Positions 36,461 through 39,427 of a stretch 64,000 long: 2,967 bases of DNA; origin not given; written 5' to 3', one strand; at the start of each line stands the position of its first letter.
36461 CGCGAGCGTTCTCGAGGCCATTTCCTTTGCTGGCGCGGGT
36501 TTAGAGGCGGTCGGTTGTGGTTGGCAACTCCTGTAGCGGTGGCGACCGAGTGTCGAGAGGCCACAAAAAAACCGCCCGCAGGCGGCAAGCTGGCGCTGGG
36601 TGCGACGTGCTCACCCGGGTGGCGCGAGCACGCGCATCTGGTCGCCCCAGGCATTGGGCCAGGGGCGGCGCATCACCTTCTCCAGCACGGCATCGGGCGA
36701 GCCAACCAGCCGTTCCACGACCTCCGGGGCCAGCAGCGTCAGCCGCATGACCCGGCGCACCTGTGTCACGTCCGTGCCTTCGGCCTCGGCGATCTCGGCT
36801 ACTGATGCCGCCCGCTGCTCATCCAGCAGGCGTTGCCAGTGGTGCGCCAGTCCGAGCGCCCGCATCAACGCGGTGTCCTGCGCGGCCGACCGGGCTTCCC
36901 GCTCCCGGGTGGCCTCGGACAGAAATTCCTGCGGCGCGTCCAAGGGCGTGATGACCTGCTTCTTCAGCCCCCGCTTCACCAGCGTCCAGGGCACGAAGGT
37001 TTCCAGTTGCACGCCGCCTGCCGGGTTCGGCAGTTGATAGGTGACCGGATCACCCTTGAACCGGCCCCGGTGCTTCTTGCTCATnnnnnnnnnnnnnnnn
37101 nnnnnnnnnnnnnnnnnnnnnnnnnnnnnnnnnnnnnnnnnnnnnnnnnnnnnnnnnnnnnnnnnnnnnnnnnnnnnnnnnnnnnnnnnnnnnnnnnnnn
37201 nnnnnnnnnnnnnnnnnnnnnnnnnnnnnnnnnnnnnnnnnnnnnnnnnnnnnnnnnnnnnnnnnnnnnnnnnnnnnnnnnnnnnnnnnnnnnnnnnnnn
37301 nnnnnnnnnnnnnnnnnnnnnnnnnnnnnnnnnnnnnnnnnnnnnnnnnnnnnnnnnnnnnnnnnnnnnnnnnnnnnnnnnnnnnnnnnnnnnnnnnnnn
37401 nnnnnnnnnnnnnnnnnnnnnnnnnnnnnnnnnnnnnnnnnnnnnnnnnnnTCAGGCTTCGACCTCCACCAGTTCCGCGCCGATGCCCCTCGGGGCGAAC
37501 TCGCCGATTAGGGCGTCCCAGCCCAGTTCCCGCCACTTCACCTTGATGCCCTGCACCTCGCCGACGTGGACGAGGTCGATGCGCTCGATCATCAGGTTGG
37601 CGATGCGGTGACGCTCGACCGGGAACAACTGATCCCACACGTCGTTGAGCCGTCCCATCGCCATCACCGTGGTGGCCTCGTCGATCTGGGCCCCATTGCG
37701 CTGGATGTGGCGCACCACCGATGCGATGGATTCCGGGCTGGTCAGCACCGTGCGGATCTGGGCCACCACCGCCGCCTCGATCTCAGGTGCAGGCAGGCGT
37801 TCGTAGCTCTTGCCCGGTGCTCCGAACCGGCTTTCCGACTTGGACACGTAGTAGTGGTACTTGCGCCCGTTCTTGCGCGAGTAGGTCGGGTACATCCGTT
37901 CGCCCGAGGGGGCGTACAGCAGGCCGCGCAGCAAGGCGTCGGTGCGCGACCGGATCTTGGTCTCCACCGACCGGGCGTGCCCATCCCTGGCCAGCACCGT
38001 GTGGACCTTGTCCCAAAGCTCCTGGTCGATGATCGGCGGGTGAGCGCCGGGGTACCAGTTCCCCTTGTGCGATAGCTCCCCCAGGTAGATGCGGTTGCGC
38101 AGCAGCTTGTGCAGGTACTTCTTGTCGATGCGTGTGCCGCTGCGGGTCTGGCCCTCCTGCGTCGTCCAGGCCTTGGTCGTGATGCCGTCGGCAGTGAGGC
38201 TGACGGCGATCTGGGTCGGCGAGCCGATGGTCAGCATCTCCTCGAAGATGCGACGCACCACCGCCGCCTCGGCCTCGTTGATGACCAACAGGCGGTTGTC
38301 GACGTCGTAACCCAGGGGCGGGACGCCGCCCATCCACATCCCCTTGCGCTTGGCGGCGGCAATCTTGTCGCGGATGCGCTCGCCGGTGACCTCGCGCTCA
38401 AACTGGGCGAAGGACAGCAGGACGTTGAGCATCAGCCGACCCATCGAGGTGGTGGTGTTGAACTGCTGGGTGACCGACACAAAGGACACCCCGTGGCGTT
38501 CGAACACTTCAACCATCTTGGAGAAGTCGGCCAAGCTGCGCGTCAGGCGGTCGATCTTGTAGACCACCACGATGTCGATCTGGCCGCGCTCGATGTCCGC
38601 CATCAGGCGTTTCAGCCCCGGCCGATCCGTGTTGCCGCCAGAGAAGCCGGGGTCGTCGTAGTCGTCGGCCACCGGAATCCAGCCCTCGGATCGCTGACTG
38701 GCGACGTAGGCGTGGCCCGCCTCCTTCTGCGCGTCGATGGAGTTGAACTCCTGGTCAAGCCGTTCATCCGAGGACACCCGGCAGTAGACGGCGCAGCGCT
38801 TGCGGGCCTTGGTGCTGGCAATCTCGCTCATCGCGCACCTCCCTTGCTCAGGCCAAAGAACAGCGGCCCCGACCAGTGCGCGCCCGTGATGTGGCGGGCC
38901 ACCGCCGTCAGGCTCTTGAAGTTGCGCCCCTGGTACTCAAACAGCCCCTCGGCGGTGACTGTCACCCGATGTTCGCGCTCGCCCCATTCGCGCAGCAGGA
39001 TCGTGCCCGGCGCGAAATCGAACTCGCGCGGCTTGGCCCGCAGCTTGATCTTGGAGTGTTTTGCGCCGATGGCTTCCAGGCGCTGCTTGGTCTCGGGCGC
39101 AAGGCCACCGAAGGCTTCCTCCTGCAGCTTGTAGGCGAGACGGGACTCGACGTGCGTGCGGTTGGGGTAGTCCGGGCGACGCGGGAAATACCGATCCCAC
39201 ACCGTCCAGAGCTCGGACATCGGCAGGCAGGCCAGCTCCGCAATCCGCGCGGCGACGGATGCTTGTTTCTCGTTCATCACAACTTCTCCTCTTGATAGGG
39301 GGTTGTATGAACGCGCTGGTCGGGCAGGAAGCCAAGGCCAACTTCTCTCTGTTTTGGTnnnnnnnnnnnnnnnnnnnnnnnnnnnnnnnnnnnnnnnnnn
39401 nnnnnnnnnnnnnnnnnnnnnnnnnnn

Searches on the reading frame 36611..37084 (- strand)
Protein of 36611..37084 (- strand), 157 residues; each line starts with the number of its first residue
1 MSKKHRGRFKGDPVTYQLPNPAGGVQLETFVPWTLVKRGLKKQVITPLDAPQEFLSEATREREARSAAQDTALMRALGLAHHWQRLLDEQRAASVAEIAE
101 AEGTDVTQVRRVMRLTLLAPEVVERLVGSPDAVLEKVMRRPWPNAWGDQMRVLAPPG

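Call 13: search_protein_families(library=pfam, proteins=[window:36611-37084:-], max_evalue=0.01)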
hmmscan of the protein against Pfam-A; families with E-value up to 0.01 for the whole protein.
window:36611-37084:- (157 aa): 2 families
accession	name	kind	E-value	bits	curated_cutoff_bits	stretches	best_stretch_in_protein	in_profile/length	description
PF04539.22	Sigma70_r3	-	0.0028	18.1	25.3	1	90-116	18-44/78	Sigma-70 region 3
PF12324.14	HTH_15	-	0.0082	16.7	27.2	0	77-113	20-56/74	Helix-turn-helix domain of alkylmercury lyase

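Call 35: search_protein_families(library=phrogs, proteins=[window:36611-37084:-], max_evalue=0.001)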
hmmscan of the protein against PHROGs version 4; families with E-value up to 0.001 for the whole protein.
window:36611-37084:- (157 aa): 1 family
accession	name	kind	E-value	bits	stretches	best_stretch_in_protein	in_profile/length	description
phrog_14161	-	other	5.5e-36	125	1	14-154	4-139/143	recombinase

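Call 44: search_protein_families(library=padloc, proteins=[window:36611-37084:-], max_evalue=0.01)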
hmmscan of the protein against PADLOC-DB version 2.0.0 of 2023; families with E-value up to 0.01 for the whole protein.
window:36611-37084:- (157 aa): 0 families

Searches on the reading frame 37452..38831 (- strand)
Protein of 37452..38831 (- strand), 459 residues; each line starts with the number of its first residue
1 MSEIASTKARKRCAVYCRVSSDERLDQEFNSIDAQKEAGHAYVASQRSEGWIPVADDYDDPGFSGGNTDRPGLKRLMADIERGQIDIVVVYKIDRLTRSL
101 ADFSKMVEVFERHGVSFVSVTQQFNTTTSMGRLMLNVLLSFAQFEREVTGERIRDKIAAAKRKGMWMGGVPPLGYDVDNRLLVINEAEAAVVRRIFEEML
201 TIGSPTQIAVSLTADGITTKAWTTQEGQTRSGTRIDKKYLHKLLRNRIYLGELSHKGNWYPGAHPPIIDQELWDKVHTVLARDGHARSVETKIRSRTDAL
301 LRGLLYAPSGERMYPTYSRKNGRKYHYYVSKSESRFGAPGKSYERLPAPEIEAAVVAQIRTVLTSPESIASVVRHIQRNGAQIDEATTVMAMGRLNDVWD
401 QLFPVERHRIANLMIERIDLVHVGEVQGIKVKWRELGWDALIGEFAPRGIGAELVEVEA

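Call 13: search_protein_families(library=pfam, proteins=[window:37452-38831:-], max_evalue=0.01)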
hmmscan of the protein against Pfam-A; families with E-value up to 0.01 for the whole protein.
window:37452-38831:- (459 aa): 3 families
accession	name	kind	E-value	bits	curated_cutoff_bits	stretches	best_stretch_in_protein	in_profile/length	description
PF00239.26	Resolvase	-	6.7e-43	146.7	23.3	1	14-166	2-145/145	Resolvase, N terminal domain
PF07508.19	Recombinase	-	8.7e-16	58.5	21.1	1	186-281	1-100/102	Recombinase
PF13408.12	Zn_ribbon_recom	-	1.3e-06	29.1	25.3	1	300-360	1-58/58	Recombinase zinc beta ribbon domain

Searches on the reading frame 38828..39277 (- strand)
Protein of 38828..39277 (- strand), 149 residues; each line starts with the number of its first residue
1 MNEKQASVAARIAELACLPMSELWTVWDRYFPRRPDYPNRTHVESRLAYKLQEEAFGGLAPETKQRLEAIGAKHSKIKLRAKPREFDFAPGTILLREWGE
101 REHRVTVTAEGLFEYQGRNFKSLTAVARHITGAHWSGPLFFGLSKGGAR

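Call 13: search_protein_families(library=pfam, proteins=[window:38828-39277:-], max_evalue=0.01)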
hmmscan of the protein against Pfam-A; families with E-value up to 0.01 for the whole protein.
window:38828-39277:- (149 aa): 1 family
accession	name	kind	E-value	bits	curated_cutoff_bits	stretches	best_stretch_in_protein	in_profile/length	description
PF11149.13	DUF2924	-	7e-50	169.3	31.2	1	10-143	2-134/135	Protein of unknown function (DUF2924)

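Call 35: search_protein_families(library=phrogs, proteins=[window:38828-39277:-], max_evalue=0.001)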
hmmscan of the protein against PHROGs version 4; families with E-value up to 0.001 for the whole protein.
window:38828-39277:- (149 aa): 1 family
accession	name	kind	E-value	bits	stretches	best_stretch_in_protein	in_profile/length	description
phrog_11806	-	unknown function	4.5e-57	193.2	1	1-147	2-148/154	-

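Call 44: search_protein_families(library=padloc, proteins=[window:38828-39277:-], max_evalue=0.01)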
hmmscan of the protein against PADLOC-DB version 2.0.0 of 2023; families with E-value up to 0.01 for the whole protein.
window:38828-39277:- (149 aa): 0 families

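Call 58: search_solved_structures(query=window:38828-39277:-, max_evalue=1)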
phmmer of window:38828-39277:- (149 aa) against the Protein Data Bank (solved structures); distinct sequences matched with E-value up to 1: 7.
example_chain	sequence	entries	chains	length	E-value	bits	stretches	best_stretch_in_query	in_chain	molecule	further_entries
7on7_A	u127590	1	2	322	6.7e-06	29.3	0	33-66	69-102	SAKe6BE-L2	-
3e5z_A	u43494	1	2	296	0.083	16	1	53-121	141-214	putative Gluconolactonase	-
9ixv_A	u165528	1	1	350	0.71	13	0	82-133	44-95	Spike glycoprotein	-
6j11_A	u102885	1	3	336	0.74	12.9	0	82-133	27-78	N-terminal domain of Spike glycoprotein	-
5x4r_A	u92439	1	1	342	0.76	12.9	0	82-133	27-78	S protein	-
6pxh_A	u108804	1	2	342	0.76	12.9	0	82-133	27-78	MERS-CoV S1-NTD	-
5vyh_A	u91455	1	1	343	0.77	12.9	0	82-133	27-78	S protein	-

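Call 82: search_protein_representatives(protein=window:38828-39277:-)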
Query: 149 residues. Proteins with E-value up to 0.001 (for the whole library): 6096; up to 1e-10: 2201; up to 1e-30: 35. The best 150 are listed.
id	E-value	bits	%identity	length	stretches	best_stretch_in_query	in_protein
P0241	3.0e-80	283.6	98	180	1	1-130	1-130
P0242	1.4e-78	278.3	95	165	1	1-135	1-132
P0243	1.3e-73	262.1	98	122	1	1-119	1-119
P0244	1.2e-61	223.3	97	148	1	1-104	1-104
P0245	4.7e-61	221.4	77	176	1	1-130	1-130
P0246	3.9e-53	195.7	61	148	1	4-145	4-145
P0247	4.7e-49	182.4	99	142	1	64-149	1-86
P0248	5.2e-46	172.5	96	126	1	68-149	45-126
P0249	1.0e-44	168.3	74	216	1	43-147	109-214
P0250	6.5e-43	162.5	91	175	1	1-82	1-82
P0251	6.8e-43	162.4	56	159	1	7-144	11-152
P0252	1.9e-42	160.9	92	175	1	65-148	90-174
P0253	2.7e-42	160.5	55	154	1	5-144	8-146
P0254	7.7e-42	159.0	95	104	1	1-77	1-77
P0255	2.2e-40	154.2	74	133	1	1-100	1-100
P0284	1.0e-26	109.9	45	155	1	7-147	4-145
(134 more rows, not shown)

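Call 84: find_related_loci(query=P0284, collection=genome_contigs, flank=4000)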
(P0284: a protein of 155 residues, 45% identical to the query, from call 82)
Query P0284 (155 aa) in genome_contigs; peptide patterns used: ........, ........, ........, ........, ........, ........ (x = any residue, [..] = any of these).
432 stretches matched a pattern; 61 encode a relative of the query (tblastn E <= 1e-3); 61 distinct loci.
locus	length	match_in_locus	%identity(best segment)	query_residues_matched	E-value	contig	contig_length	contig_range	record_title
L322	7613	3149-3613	65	1-155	8e-61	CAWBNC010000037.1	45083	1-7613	MAG: uncultured Alphaproteobacteria bacterium isolate MFD05684.bin.2.91 genome assembly, contig: contig_5890, whole geno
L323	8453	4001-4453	58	3-153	3e-56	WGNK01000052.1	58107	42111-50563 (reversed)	MAG: Azospirillum sp. isolate RI_112 c_000000004230, whole genome shotgun sequence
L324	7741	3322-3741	69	1-140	3e-59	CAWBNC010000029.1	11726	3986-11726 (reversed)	MAG: uncultured Alphaproteobacteria bacterium isolate MFD05684.bin.2.91 genome assembly, contig: contig_5847, whole geno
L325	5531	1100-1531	64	1-145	2e-54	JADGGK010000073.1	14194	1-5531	MAG: Pseudolabrys sp. isolate HOG20 NODE_2749_length_14194_cov_31.030862, whole genome shotgun sequence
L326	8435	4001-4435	62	1-145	5e-53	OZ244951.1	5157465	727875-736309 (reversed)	MAG: Alphaproteobacteria bacterium isolate d4b36c43-a06b-4e97-9d9f-590e9722d0ed genome assembly, chromosome: 1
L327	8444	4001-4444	56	1-148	1e-52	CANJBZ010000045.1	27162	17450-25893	MAG: Alphaproteobacteria bacterium isolate RH-23may17-1006 genome assembly, contig: RH-23may17-C2903-p2, whole genome sh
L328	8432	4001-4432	62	1-145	4e-52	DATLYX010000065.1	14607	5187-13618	MAG TPA_asm: Xanthobacteraceae bacterium isolate SMAG_U13283 k141_255098, whole genome shotgun sequence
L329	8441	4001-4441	61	1-152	8e-52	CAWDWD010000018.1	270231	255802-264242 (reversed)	MAG: uncultured Alphaproteobacteria bacterium isolate MFD05684.bin.1.50 genome assembly, contig: contig_5872, whole geno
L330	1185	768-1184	64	1-140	2e-54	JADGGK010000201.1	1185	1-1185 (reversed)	MAG: Pseudolabrys sp. isolate HOG20 NODE_49083_length_1185_cov_34.245856, whole genome shotgun sequence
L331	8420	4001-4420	61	3-142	5e-51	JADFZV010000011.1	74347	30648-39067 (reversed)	MAG: Alphaproteobacteria bacterium isolate nKLKbin1 nKLK_bin1_NODE_11_length_74347_cov_3.704163, whole genome shotgun se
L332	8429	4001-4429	60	1-142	3e-51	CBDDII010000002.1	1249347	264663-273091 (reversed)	MAG: Paracoccaceae bacterium isolate 8e676601-013e-44ba-aad1-80ecb8f6fe4e genome assembly, contig: contig_2, whole genom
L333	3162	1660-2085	58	1-142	7e-51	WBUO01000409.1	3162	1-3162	MAG: Dechloromonas sp. isolate SB18 contig_11473, whole genome shotgun sequence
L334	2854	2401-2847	59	3-155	1e-50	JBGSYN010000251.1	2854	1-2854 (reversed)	MAG: Geminicoccaceae bacterium isolate JTS-RE91 k141_5074542, whole genome shotgun sequence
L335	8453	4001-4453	55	4-148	2e-50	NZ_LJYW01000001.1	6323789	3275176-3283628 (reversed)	Prosthecomicrobium hirschii strain 16 C1, whole genome shotgun sequence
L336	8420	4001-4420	60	3-142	3e-50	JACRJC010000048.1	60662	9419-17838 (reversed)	MAG: Rhodospirillales bacterium isolate NC_groundwater_1819_Pr3_B-0.1um_61_64 SR-2_scaffold_141_2935925, whole genome sh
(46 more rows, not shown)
